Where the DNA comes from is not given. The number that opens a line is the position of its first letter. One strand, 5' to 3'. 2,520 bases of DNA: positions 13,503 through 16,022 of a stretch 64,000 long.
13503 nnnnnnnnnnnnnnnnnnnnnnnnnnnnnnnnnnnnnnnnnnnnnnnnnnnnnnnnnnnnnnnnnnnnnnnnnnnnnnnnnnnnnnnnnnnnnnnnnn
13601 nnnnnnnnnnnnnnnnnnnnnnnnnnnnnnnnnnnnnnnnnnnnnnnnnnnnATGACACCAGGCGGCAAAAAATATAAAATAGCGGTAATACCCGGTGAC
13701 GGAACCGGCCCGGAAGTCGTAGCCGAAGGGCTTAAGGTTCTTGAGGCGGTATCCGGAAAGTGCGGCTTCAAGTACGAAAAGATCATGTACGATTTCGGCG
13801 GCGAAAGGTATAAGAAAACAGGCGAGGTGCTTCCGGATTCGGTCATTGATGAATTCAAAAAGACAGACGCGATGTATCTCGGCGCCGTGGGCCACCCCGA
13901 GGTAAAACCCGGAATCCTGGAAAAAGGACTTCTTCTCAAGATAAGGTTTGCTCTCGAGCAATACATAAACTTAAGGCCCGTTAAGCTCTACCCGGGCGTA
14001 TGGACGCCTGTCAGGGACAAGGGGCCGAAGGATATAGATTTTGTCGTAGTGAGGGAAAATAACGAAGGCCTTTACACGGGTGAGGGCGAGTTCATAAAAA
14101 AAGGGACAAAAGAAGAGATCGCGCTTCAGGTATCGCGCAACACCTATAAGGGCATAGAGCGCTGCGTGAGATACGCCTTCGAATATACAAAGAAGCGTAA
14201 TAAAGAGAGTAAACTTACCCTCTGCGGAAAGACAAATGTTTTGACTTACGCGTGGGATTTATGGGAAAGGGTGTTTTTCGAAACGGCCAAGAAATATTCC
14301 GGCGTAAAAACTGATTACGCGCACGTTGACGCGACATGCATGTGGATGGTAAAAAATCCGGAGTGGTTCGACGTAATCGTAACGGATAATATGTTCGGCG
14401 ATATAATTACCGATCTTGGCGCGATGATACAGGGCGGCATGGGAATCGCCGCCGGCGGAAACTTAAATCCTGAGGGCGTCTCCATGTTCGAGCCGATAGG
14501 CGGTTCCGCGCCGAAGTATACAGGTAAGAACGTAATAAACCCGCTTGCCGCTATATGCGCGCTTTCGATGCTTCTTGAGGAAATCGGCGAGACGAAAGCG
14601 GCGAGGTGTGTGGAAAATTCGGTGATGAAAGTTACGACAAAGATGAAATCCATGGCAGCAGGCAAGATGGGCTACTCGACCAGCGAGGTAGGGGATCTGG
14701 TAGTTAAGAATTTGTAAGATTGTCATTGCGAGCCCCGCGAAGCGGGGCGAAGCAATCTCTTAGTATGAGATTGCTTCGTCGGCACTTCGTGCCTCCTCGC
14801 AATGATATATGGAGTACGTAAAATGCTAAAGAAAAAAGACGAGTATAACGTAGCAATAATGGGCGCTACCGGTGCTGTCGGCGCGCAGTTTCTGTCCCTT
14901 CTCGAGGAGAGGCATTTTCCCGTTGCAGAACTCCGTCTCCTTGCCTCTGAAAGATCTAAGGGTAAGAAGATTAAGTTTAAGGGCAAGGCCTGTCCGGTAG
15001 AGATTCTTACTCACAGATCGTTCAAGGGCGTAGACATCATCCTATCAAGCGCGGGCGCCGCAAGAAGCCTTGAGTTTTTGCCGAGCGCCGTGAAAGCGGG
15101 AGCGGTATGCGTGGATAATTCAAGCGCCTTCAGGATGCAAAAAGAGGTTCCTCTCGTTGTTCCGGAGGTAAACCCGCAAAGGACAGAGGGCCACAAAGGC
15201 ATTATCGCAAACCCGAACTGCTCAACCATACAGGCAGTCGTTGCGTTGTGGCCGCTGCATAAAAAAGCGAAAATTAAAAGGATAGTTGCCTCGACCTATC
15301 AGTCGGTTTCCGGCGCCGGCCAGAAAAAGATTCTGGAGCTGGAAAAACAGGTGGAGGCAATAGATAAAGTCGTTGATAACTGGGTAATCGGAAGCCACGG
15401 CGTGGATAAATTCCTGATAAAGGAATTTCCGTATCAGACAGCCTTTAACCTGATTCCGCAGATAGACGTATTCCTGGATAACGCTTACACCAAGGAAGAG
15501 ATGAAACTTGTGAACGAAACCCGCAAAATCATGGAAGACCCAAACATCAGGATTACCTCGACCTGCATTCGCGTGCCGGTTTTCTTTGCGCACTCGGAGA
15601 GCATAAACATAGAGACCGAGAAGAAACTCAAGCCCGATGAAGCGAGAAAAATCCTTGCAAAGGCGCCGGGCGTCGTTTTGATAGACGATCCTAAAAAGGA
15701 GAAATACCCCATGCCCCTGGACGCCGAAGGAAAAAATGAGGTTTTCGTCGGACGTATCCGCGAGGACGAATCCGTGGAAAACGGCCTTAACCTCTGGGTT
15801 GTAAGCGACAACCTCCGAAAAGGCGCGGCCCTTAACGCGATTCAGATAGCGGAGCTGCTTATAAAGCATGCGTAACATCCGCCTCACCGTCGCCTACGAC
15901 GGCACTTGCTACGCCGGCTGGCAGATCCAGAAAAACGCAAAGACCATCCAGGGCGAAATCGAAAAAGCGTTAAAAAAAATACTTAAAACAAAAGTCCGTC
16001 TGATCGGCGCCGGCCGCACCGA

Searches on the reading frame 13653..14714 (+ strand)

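Call 64: search_protein_families(library=pfam, proteins=[window:13653-14714:+], max_evalue=0.0001)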
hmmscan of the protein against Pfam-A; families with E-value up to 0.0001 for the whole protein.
window:13653-14714:+ (354 aa): 1 family
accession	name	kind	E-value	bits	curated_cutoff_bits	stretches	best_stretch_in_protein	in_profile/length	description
PF00180.25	Iso_dh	-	1.6e-88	297.7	27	1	9-350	1-348/348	Isocitrate/isopropylmalate dehydrogenase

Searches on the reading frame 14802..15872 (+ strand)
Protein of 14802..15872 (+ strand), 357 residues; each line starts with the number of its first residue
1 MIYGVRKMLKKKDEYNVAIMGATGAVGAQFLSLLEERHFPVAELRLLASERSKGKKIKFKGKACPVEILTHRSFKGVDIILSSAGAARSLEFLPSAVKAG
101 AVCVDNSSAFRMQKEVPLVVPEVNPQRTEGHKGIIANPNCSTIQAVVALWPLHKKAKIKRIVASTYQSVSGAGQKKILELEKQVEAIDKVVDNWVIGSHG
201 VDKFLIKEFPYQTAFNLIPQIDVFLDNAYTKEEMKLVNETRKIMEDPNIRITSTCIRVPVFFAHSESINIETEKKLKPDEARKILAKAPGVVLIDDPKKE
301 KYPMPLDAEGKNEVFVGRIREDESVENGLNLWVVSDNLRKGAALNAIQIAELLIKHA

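Call 64: search_protein_families(library=pfam, proteins=[window:14802-15872:+], max_evalue=0.0001)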
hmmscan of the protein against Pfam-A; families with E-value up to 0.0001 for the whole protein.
window:14802-15872:+ (357 aa): 2 families
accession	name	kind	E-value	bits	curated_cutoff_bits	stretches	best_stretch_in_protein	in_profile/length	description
PF02774.23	Semialdhyde_dhC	-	8.6e-54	182.9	26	1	149-340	1-184/184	Semialdehyde dehydrogenase, dimerisation domain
PF01118.30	Semialdhyde_dh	-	8.1e-34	117.1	26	1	16-129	1-119/121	Semialdehyde dehydrogenase, NAD binding domain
